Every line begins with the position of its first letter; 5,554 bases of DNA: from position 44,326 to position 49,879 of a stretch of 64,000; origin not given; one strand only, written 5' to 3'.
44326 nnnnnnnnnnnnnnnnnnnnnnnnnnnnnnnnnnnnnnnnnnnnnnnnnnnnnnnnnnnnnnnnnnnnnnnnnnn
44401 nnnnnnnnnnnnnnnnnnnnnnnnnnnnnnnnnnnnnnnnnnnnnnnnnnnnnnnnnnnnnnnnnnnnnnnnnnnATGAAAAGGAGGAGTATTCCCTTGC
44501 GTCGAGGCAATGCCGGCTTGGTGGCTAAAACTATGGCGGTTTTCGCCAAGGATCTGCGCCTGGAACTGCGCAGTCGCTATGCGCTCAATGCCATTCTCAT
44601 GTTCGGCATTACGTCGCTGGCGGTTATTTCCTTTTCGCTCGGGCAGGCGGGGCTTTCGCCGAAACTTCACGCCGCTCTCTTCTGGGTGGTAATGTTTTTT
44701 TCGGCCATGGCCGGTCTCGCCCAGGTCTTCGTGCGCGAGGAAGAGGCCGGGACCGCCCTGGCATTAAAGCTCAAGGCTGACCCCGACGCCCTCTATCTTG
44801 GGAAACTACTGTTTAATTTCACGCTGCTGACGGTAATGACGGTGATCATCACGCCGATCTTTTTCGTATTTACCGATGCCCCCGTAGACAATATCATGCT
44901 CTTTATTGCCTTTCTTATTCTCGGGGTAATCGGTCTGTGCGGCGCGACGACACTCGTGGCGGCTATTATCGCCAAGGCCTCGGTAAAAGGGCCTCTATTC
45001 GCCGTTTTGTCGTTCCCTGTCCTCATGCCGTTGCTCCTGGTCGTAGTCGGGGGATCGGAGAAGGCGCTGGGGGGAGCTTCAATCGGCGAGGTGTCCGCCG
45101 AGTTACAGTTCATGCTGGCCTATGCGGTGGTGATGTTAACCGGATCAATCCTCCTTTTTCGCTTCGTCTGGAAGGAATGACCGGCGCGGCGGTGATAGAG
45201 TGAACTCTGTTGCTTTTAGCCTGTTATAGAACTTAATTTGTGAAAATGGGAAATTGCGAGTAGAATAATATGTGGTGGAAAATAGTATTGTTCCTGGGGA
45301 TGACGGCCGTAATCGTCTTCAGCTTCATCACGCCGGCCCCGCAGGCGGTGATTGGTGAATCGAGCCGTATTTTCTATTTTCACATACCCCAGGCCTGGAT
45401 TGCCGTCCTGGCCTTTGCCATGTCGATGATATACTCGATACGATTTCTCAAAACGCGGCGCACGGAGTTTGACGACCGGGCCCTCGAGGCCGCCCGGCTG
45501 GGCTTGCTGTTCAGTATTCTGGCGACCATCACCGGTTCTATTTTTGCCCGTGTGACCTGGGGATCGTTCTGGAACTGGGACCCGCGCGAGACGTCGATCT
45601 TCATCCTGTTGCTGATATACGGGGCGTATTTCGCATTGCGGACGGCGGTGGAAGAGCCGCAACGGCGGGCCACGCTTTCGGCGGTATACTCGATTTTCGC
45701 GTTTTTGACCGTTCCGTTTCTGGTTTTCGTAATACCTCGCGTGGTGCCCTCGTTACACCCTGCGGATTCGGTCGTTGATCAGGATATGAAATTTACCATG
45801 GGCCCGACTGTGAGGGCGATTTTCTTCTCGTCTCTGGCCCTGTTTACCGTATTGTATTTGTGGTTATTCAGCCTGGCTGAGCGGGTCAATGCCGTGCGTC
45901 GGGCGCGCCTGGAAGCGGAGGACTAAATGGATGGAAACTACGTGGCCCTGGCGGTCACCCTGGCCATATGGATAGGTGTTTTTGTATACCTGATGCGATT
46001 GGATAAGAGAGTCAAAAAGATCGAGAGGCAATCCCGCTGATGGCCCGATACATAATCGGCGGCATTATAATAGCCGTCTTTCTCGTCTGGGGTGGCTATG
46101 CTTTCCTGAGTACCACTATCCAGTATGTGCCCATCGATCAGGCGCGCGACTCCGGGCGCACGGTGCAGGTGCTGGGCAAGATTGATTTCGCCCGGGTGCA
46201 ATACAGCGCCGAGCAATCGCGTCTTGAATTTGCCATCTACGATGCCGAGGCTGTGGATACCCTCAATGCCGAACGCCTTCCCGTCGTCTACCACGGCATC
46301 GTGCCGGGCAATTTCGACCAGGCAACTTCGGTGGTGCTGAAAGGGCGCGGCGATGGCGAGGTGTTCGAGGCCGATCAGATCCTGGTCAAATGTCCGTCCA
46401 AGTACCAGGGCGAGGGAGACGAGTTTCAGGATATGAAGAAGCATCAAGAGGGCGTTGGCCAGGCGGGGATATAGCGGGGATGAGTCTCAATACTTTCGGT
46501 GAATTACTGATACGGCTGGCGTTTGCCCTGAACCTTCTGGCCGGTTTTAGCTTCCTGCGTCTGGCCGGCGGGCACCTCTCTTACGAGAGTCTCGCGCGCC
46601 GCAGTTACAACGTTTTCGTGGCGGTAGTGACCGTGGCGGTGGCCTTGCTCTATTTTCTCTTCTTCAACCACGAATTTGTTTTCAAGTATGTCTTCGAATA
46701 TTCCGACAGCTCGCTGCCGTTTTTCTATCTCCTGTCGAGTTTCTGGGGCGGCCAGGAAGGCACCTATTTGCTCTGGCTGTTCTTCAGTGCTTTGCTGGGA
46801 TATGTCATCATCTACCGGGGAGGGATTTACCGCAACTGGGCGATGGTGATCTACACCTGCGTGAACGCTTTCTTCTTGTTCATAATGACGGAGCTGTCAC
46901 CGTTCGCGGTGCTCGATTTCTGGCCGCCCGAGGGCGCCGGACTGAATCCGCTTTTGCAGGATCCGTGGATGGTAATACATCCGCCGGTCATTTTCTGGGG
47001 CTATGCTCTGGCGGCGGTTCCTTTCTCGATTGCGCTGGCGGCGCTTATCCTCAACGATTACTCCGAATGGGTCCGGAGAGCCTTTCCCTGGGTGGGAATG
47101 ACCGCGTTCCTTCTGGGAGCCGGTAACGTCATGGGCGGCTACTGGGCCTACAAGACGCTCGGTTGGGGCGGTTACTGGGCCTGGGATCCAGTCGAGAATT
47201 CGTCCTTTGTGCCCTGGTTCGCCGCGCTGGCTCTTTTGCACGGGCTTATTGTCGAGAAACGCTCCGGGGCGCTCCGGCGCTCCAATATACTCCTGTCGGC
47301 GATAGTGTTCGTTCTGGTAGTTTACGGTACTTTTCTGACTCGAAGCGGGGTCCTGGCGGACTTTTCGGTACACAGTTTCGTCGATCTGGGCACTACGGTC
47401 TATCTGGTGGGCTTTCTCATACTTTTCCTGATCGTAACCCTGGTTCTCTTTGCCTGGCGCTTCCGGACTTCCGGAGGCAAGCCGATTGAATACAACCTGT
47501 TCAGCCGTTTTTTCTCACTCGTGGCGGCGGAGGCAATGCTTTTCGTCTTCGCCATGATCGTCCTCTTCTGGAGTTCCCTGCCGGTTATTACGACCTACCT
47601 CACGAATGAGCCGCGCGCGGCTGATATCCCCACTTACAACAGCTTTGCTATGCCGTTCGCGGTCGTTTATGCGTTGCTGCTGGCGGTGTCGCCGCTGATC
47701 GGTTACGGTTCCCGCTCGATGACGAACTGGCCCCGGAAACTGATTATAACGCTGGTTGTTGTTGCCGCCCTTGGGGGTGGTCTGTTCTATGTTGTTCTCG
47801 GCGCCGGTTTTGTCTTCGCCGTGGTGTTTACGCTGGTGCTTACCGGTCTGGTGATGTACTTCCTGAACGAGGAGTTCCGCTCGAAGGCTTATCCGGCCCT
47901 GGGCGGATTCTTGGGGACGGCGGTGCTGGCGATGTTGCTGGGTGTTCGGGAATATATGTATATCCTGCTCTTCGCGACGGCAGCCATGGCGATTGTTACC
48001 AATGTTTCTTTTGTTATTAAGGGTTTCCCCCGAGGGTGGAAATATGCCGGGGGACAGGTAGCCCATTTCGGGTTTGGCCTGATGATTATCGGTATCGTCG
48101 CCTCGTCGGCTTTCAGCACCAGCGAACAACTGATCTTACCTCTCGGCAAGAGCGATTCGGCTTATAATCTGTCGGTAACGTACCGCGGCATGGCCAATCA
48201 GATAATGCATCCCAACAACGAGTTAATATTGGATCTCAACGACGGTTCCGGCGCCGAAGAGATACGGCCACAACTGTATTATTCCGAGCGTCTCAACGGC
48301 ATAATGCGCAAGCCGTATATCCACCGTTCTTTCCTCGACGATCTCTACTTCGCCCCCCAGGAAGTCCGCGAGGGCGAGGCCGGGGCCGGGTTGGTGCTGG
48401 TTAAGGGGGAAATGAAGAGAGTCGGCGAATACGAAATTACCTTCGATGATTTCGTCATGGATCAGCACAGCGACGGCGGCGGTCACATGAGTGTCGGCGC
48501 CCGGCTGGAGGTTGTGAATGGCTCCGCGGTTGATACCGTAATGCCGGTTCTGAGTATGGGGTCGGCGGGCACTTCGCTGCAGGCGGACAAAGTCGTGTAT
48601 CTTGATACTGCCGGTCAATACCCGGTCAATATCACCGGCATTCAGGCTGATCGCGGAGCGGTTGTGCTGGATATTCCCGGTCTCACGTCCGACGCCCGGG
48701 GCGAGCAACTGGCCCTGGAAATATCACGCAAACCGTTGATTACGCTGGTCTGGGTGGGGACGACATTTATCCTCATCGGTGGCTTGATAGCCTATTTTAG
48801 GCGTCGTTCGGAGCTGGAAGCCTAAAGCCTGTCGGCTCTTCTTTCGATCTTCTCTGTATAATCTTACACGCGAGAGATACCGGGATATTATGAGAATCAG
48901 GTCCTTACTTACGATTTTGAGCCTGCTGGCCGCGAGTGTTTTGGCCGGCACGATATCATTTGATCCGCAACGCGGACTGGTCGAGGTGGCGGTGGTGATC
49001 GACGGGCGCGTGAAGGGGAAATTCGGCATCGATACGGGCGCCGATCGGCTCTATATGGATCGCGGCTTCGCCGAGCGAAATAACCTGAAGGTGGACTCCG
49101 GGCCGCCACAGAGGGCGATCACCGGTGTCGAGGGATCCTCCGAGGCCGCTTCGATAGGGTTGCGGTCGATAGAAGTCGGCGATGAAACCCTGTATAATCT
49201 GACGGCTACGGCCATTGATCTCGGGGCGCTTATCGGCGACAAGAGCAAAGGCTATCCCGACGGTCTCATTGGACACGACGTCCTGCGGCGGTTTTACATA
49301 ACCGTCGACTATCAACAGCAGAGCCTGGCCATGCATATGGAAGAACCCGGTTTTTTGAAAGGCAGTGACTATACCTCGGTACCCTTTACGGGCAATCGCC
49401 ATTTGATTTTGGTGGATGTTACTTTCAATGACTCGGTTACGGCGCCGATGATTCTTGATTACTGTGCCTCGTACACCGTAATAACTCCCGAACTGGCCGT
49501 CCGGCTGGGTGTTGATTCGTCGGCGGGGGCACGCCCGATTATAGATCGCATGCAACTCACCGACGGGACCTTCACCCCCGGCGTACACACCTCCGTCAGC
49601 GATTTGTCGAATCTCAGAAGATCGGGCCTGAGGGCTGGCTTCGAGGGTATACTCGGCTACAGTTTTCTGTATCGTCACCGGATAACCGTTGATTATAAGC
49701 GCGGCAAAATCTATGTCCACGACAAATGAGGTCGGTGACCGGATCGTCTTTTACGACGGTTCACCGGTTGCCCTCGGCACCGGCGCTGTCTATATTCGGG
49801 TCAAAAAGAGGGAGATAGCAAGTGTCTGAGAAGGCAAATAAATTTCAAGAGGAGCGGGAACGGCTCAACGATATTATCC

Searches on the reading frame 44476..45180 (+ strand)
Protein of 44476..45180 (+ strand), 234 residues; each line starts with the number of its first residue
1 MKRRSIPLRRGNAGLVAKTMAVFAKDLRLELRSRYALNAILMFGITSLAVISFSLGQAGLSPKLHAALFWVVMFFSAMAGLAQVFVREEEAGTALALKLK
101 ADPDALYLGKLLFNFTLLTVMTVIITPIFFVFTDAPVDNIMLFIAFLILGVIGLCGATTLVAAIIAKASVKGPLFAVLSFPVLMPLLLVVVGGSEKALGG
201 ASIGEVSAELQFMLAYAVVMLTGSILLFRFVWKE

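Call 59: search_protein_families(library=pfam, proteins=[window:44476-45180:+], max_evalue=0.0001)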
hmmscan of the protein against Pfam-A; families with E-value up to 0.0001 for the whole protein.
window:44476-45180:+ (234 aa): 1 family
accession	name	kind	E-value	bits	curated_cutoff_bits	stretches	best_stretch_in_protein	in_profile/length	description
PF03379.19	CcmB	-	6.3e-18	65.4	24.9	1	20-222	2-203/215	CcmB protein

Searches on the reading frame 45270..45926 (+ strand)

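Call 59: search_protein_families(library=pfam, proteins=[window:45270-45926:+], max_evalue=0.0001)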
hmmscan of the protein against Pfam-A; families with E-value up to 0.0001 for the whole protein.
window:45270-45926:+ (218 aa): 1 family
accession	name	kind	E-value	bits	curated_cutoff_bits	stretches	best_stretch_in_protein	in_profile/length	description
PF01578.25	Cytochrom_C_asm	-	1.1e-27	97.5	29.9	1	6-155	43-204/212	Cytochrome C assembly protein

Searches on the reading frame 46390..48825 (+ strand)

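Call 59: search_protein_families(library=pfam, proteins=[window:46390-48825:+], max_evalue=0.0001)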
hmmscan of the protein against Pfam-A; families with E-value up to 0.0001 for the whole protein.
window:46390-48825:+ (811 aa): 2 families
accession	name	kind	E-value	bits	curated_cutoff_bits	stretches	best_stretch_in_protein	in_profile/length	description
PF01578.25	Cytochrom_C_asm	-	1.1e-32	113.9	29.9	1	119-319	1-206/212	Cytochrome C assembly protein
PF16327.10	CcmF_C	-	9.4e-19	68.2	28.7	1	341-655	2-282/323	Cytochrome c-type biogenesis protein CcmF C-terminal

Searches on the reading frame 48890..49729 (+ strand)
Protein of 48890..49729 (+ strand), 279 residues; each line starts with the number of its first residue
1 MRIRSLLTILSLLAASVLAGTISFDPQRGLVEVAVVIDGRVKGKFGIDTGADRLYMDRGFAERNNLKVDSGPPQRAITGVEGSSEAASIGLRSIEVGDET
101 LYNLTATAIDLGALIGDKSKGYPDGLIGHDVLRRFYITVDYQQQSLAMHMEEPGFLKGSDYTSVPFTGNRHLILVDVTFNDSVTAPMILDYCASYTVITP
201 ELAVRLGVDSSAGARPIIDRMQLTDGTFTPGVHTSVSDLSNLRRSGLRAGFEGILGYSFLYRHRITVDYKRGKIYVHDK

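Call 59: search_protein_families(library=pfam, proteins=[window:48890-49729:+], max_evalue=0.0001)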
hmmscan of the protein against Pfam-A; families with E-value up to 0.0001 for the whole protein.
window:48890-49729:+ (279 aa): 2 families
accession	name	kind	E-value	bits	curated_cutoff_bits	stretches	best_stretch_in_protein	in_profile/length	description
PF13650.11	Asp_protease_2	-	2.7e-21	76.5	24.3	2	33-130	1-89/90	Aspartyl protease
PF13975.11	gag-asp_proteas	-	6.8e-16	59.1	28.2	1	34-134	2-92/92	gag-polyprotein putative aspartyl protease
